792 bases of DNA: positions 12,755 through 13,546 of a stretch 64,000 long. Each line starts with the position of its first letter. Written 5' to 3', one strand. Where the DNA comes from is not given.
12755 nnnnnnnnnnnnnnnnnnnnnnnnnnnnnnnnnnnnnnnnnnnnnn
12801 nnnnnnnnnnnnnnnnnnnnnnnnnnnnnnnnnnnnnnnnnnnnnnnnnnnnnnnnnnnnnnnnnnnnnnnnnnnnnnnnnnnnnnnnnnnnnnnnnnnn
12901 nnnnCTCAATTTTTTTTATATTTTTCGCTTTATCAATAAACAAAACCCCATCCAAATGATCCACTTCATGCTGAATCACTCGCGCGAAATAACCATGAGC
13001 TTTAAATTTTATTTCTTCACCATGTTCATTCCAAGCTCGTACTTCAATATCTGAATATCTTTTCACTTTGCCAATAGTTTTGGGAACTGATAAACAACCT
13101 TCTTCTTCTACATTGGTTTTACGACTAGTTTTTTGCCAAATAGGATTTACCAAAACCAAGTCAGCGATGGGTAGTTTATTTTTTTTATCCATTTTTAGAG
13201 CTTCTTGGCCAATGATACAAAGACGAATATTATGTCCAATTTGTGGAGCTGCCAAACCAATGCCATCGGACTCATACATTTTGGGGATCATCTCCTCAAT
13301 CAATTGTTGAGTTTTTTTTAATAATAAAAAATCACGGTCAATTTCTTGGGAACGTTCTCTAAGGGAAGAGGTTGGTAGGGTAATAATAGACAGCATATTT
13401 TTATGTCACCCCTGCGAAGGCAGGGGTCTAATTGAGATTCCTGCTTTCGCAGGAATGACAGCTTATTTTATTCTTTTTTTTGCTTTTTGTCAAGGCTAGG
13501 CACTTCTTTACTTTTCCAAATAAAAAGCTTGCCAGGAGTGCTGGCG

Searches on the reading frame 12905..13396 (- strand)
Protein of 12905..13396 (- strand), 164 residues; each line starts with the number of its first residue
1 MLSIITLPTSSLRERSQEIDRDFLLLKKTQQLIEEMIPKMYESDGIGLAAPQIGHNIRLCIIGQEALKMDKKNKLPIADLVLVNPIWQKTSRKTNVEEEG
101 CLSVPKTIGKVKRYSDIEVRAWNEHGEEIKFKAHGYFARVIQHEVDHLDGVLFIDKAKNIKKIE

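Call 24: find_related_loci(query=window:12905-13396:-, collection=genome_contigs, flank=4000)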
Query window:12905-13396:- (164 aa) in genome_contigs; peptide patterns used: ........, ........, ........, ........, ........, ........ (x = any residue, [..] = any of these).
132 stretches matched a pattern; 8 encode a relative of the query (tblastn E <= 1e-3); 8 distinct loci.
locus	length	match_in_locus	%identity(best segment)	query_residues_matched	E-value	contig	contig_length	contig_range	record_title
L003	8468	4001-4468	48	2-162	1e-41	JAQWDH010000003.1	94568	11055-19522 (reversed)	MAG: Patescibacteria group bacterium isolate STF2_47 NODE_329_length_94568_cov_8.582406_Sandtown_F2, whole genome shotgu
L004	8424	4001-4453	44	2-163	4e-38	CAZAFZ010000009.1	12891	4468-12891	MAG TPA_asm: uncultured Gammaproteobacteria bacterium isolate binchicken_co259_340 genome assembly, contig: NODE_3257_le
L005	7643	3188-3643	45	1-163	8e-38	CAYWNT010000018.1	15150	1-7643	MAG TPA_asm: uncultured Gammaproteobacteria bacterium isolate SRP077602_co7_178 genome assembly, contig: NODE_18885_leng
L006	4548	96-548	44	1-162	6e-36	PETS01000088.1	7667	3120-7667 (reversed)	MAG: Candidatus Falkowbacteria bacterium CG02_land_8_20_14_3_00_36_14 CG02_land_8_20_14_3.00_150_scaffold_6179_c, whole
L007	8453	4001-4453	44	1-162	7e-36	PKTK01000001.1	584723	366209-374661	MAG: Candidatus Parcubacteria bacterium isolate BM705 sc_6, whole genome shotgun sequence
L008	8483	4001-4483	43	12-164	2e-35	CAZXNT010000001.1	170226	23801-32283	MAG TPA_asm: uncultured Candidatus Saccharibacteria bacterium isolate SRP302447_co2_43 genome assembly, contig: NODE_301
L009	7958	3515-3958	43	30-163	3e-31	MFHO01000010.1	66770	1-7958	MAG: Candidatus Giovannonibacteria bacterium RIFCSPHIGHO2_02_FULL_45_13 rifcsphigho2_02_scaffold_1822, whole genome shot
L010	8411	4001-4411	43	12-162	2e-29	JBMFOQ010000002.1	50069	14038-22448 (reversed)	MAG: Minisyncoccia bacterium isolate KM4338-41 NODE_2_length_50069_cov_4.798128, whole genome shotgun sequence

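Call 34: find_homologous_proteins(query=window:12905-13396:-, max_evalue=1e-30)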
Query window:12905-13396:- (164 aa): 318 proteins with E <= 1e-30 among 8000 candidates; the best 120 are listed.
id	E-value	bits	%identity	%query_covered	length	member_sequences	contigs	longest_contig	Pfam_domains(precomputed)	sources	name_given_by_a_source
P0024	6.0e-102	356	99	100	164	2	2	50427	PF01327.27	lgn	-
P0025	1.5e-77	276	75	100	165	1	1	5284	PF01327.27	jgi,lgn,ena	-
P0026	3.6e-77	275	77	100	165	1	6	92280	PF01327.27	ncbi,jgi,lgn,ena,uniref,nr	ncbi:MAG: Peptide deformylase [Candidatus Magasanikbacteria bacterium GW2011_GWC2_37_14]|uniref:Pept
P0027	7.0e-68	245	64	100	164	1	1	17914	PF01327.27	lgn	-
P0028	5.1e-66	239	66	100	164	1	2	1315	PF01327.27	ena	-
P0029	1.1e-65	238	66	100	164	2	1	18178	PF01327.27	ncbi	-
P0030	3.8e-65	236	67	100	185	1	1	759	PF01327.27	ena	-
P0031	4.0e-65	236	64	100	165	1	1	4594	PF01327.27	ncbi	-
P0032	1.2e-64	235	64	100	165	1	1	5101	PF01327.27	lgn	-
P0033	4.3e-64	233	65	100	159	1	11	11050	PF01327.27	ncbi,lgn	-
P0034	4.4e-64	233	64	100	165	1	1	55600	PF01327.27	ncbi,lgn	-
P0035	5.9e-64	232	65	100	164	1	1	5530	PF01327.27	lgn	-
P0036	1.1e-63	231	64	100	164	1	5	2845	PF01327.27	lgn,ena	-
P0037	2.0e-63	231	66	100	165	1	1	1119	PF01327.27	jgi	-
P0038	2.2e-63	230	65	100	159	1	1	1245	PF01327.27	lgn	-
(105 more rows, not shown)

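Call 35: find_encoding_contigs(protein=P0026, flank=4000, max_places=3)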
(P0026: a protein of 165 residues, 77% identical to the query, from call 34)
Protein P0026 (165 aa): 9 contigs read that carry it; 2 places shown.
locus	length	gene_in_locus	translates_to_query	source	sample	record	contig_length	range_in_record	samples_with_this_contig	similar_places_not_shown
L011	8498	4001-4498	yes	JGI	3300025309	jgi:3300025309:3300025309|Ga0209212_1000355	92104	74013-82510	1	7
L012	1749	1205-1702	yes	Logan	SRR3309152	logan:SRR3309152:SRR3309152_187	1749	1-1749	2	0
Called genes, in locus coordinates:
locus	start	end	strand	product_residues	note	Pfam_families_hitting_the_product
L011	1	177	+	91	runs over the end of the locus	-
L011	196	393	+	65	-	-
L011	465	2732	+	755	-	PF13354:Beta-lactamase2 (faint), PF00768:Peptidase_S11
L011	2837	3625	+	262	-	PF02900:LigB, PF01875:Memo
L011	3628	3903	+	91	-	-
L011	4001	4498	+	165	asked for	PF01327:Pep_deformylase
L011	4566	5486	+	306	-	PF00551:Formyl_trans_N, PF02911:Formyl_trans_C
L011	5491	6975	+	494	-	PF04932:Wzy_C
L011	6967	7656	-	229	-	PF10111:Glyco_tranf_2_2 (weak), PF00535:Glycos_transf_2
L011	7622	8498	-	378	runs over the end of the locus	PF07690:MFS_1 (weak)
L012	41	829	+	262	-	PF02900:LigB, PF01875:Memo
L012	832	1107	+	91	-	-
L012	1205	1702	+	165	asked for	PF01327:Pep_deformylase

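Call 36: find_encoding_contigs(protein=P0025, flank=4000, max_places=2)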
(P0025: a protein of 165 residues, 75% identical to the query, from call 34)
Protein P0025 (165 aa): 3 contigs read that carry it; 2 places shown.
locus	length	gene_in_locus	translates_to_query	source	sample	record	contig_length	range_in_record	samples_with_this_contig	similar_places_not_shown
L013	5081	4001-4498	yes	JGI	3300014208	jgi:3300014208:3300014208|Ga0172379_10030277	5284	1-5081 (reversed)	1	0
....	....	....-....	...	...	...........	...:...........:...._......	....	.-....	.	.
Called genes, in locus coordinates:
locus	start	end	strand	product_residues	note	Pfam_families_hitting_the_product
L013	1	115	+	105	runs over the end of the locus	?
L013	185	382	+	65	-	-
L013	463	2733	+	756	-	PF13354:Beta-lactamase2 (weak), PF00768:Peptidase_S11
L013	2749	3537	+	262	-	PF02900:LigB, PF01875:Memo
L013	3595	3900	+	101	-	-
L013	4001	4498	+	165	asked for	PF01327:Pep_deformylase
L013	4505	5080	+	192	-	?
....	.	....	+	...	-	?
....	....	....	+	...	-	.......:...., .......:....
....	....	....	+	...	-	-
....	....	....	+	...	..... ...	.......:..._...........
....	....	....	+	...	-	?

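Call 37: find_encoding_contigs(protein=P0024, flank=4000, max_places=3)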
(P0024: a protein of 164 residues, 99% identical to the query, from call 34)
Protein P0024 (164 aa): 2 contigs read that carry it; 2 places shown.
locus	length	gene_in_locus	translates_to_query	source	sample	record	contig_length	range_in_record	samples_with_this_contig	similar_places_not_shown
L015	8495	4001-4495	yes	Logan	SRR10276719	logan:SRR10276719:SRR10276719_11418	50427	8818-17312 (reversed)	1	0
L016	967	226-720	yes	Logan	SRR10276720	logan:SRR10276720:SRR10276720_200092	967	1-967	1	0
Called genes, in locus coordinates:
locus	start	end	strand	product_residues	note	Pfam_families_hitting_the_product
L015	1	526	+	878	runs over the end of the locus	PF02861:Clp_N, PF23569:NBD_SMAX1, PF00004:AAA, PF17871:AAA_lid_9, PF07724:AAA_2, PF00004:AAA, PF07728:AAA_5, PF10431:ClpB_D2-small, +8 more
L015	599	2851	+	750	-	PF13354:Beta-lactamase2, PF00768:Peptidase_S11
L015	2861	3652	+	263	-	PF02900:LigB, PF01875:Memo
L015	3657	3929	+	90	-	-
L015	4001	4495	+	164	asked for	PF01327:Pep_deformylase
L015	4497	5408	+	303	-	PF00551:Formyl_trans_N, PF02911:Formyl_trans_C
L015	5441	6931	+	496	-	PF04932:Wzy_C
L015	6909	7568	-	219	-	PF00535:Glycos_transf_2, PF10111:Glyco_tranf_2_2 (weak)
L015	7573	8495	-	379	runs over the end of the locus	PF13439:Glyco_transf_4, PF13477:Glyco_trans_4_2 (weak), PF13579:Glyco_trans_4_4, PF00534:Glycos_transf_1, PF13692:Glyco_trans_1_4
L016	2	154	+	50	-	?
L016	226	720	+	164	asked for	PF01327:Pep_deformylase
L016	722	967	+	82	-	?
